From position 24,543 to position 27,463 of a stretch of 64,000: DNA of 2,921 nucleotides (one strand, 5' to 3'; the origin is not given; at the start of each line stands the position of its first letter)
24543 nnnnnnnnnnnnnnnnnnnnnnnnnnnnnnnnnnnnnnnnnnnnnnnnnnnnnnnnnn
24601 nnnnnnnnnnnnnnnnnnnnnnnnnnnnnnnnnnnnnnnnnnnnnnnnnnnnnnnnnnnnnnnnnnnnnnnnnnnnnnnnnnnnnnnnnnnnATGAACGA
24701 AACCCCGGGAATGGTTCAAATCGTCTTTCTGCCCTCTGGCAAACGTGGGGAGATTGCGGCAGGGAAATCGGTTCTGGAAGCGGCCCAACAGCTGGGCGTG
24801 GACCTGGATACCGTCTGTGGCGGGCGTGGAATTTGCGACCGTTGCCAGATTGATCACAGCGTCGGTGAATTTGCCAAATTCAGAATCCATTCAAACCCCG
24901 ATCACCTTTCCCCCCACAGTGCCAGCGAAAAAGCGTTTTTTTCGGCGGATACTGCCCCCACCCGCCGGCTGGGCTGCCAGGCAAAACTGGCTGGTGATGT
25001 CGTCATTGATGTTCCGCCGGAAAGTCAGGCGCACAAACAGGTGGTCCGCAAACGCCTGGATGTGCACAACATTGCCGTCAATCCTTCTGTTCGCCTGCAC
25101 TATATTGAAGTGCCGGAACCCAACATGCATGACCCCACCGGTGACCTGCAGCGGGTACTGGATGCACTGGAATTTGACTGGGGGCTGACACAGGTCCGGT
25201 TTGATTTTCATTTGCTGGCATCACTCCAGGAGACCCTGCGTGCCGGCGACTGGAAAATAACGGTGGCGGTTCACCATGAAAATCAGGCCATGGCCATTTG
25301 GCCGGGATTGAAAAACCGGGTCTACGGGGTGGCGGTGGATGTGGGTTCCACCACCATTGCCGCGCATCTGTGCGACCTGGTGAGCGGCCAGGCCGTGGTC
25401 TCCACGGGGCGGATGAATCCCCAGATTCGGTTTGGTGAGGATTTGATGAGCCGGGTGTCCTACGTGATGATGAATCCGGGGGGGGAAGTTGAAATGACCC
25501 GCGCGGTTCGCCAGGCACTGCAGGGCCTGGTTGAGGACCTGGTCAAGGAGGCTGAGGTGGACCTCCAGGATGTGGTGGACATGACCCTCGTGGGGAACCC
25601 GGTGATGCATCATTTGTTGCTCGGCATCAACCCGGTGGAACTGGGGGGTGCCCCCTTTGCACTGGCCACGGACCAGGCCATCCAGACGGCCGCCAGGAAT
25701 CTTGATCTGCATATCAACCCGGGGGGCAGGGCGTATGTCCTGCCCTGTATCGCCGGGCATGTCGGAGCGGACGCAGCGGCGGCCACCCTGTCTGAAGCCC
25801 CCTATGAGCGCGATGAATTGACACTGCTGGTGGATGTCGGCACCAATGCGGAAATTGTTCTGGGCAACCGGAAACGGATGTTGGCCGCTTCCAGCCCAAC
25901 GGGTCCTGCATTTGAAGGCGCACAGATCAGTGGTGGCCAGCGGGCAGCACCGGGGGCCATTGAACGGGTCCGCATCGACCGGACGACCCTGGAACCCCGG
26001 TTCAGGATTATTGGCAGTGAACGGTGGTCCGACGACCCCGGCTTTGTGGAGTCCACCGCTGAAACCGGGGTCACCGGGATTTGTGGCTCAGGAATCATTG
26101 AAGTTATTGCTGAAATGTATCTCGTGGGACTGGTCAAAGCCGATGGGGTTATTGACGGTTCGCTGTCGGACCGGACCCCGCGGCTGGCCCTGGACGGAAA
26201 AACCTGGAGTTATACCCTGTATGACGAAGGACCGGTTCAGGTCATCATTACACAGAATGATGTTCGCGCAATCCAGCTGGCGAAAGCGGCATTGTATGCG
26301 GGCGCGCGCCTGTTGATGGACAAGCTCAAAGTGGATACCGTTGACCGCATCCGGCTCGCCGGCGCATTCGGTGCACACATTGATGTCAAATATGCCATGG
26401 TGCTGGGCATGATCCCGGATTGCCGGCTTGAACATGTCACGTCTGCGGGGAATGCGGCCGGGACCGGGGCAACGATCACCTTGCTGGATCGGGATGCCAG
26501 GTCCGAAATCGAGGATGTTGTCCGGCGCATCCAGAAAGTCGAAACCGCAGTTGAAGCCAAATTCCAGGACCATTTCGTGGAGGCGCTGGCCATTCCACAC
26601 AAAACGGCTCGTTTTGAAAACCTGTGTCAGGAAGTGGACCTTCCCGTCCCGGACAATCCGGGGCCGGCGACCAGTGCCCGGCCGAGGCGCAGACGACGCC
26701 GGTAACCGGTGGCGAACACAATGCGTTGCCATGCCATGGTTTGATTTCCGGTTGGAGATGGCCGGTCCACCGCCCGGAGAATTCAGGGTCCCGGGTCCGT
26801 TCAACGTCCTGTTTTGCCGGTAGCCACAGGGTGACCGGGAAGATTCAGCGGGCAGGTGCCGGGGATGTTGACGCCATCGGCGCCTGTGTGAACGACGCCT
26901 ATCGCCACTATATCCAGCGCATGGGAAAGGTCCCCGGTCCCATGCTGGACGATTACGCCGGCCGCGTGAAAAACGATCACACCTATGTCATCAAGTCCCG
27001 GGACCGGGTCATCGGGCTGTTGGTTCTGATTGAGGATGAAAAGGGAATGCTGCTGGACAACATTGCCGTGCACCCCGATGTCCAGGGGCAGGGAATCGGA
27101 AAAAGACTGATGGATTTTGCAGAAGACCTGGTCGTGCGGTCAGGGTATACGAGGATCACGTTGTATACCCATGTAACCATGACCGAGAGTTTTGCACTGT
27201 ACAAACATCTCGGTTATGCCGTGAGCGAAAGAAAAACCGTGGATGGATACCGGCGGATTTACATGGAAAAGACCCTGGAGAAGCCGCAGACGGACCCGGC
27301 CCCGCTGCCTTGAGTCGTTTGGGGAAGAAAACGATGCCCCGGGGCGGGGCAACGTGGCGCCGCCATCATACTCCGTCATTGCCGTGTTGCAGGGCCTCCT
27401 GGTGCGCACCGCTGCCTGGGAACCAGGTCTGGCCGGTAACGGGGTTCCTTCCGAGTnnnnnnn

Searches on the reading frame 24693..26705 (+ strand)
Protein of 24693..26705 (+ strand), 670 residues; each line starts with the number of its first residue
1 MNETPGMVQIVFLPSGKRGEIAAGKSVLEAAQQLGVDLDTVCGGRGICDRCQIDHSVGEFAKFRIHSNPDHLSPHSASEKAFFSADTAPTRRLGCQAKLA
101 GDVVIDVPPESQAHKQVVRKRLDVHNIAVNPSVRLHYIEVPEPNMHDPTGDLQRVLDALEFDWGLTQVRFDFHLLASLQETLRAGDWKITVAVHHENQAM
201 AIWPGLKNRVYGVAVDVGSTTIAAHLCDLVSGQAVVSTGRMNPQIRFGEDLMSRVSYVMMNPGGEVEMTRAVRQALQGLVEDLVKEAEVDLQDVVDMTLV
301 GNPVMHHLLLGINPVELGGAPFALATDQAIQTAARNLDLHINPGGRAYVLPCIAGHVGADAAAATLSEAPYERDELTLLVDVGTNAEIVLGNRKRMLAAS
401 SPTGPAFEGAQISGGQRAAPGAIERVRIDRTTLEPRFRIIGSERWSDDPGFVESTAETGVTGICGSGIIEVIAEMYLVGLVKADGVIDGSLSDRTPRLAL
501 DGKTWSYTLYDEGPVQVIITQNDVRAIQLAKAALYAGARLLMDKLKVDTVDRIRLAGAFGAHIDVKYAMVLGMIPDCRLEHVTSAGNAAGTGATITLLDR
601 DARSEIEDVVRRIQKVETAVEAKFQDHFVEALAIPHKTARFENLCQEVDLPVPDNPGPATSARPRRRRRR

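Call 3: search_protein_families(library=pfam, proteins=[window:24693-26705:+])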
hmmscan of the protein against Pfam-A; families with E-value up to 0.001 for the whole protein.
window:24693-26705:+ (670 aa): 3 families
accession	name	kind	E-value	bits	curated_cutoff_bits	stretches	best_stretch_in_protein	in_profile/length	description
PF14574.11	RACo_C_ter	-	9e-90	300.7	27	1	375-643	1-259/261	C-terminal domain of RACo the ASKHA domain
PF17651.6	Raco_middle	-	7.2e-47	159.5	26.8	1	211-366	1-156/163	RACo middle region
PF17650.6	RACo_linker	-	1.1e-27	96.1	26.2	1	125-208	4-85/86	RACo linker region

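Call 4: search_protein_families(library=ncbifam, proteins=[window:24693-26705:+])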
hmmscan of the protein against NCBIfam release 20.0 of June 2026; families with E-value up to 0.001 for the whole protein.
window:24693-26705:+ (670 aa): 5 families
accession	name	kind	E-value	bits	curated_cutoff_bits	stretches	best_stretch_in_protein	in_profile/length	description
NF040756.1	corr_regen_AcsV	exception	2.7e-117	392.8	800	1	10-638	2-627/632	corrinoid activation/regeneration protein AcsV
TIGR04270.1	Rama_corrin_act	subfamily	4.4e-31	107.8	500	1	211-637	1-419/534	methylamine methyltransferase corrinoid protein reductive activase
NF058606.1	GlBtMonoRdsGbcB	equivalog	0.00011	21.2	500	1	6-60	276-329/362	glycine betaine monooxygenase reductase subunit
TIGR02007.1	fdx_isc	equivalog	0.00017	21.7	132.1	1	11-114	10-106/110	ISC system 2Fe-2S type ferredoxin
TIGR01941.1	nqrF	equivalog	0.00037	19.5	295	1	18-112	43-125/405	NADH:ubiquinone reductase (Na(+)-transporting) subunit F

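Call 65: search_solved_structures(query=window:24693-26705:+, max_evalue=0.00001, show_alignments=1)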
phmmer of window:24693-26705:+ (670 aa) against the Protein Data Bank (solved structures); distinct sequences matched with E-value up to 0.00001: 3.
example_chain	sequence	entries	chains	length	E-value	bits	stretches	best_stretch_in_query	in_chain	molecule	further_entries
3zyy_X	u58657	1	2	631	3.2e-90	306.6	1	9-637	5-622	IRON-SULFUR CLUSTER BINDING PROTEIN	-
4c1n_K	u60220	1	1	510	2.7e-83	283.8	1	135-637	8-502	IRON-SULFUR CLUSTER BINDING PROTEIN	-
4c1n_I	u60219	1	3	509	2.9e-83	283.7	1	136-637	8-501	IRON-SULFUR CLUSTER BINDING PROTEIN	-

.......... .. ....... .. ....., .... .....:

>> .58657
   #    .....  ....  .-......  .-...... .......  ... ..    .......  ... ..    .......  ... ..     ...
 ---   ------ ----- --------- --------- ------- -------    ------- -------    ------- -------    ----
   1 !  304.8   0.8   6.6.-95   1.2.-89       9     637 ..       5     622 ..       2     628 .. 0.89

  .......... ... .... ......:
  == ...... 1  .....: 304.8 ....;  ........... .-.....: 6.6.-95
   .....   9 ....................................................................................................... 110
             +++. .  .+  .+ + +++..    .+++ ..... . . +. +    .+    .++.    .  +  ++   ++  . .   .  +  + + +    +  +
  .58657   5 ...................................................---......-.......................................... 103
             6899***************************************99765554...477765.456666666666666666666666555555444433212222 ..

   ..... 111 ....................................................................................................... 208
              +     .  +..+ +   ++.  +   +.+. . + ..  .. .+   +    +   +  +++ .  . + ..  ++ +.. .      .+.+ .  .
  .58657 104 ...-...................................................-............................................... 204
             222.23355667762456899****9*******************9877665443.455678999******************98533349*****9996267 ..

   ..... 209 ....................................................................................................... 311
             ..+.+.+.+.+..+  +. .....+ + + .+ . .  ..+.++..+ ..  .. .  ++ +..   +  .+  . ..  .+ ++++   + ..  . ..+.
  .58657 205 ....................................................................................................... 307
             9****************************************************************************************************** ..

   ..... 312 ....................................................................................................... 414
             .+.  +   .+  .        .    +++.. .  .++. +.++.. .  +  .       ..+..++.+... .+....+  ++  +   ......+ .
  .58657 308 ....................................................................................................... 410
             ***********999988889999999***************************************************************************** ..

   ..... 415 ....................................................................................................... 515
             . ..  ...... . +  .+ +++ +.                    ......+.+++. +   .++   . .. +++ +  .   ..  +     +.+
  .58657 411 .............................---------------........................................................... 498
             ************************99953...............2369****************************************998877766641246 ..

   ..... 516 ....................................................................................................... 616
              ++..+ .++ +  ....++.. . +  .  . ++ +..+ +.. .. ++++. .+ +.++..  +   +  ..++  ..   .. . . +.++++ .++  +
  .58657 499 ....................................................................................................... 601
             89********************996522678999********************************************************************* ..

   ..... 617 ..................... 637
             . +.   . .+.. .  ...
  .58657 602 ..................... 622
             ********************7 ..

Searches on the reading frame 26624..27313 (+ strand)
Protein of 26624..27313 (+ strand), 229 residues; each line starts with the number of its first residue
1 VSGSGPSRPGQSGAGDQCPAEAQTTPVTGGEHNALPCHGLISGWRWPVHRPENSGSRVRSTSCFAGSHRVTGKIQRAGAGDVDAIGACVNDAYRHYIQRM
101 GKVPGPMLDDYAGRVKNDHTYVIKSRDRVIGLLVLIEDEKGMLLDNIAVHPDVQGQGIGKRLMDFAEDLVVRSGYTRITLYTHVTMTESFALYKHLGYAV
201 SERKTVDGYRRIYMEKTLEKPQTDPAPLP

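Call 3: search_protein_families(library=pfam, proteins=[window:26624-27313:+])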
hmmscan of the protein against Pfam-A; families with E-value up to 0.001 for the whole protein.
window:26624-27313:+ (229 aa): 5 families
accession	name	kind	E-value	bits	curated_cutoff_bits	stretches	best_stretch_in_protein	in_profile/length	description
PF00583.31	Acetyltransf_1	-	5.5e-15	56.1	20.7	1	114-198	29-116/116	Acetyltransferase (GNAT) family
PF13508.13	Acetyltransf_7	-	4.6e-14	53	27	1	117-199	2-83/84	Acetyltransferase (GNAT) domain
PF13673.13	Acetyltransf_10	-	1.2e-10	41.8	23.6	1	117-218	30-128/128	Acetyltransferase (GNAT) domain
PF08445.16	FR47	-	2.7e-05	24.5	22.1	1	142-201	22-80/86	FR47-like protein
PF14542.12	Acetyltransf_CG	-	0.00096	19.7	30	0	123-175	4-58/80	GCN5-related N-acetyl-transferase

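Call 4: search_protein_families(library=ncbifam, proteins=[window:26624-27313:+])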
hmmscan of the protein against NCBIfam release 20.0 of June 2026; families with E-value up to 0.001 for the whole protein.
window:26624-27313:+ (229 aa): 11 families
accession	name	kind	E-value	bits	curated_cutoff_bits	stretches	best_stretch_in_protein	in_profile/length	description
TIGR01575.1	rimI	equivalog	1.6e-10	41.2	86.4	1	117-203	30-117/132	ribosomal protein S18-alanine N-acetyltransferase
NF002959.0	PRK03624.1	equivalog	2.9e-08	33.5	124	1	143-203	74-134/147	GNAT family acetyltransferase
NF040501.1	resist_ArsN2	equivalog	2.5e-07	30.3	125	1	118-206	24-109/133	arsenic resistance N-acetyltransferase ArsN2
NF007807.0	PRK10514.1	equivalog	4.8e-06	26.6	134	1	122-213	55-137/147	acetyltransferase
TIGR03448.1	mycothiol_MshD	equivalog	3.1e-05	23.4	163.1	1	117-199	46-125/294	mycothiol synthase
NF007025.1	PRK09491.1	equivalog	5.1e-05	23.2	173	1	137-203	60-125/145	ribosomal protein S18-alanine N-acetyltransferase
NF008212.0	PRK10975.1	equivalog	5.1e-05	23.2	219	1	145-201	167-223/232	dTDP-4-amino-4,6-dideoxy-D-galactose acyltransferase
TIGR02382.1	wecD_rffC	equivalog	8.3e-05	22.2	195.1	1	144-200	126-182/191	dTDP-4-amino-4,6-dideoxy-D-galactose acyltransferase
NF041716.1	HxA_phane_GNAT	equivalog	0.0002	21.3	250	1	141-206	82-148/152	cyclophane-containing RiPP N-acetyltransferase HaaN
NF040503.1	resist_ArsN1a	equivalog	0.00025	20.8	170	1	147-199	82-134/159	arsinothricin resistance N-acetyltransferase ArsN1 family A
NF007853.0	PRK10562.1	equivalog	0.00051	20.3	125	1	116-204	46-126/146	N-acetyltransferase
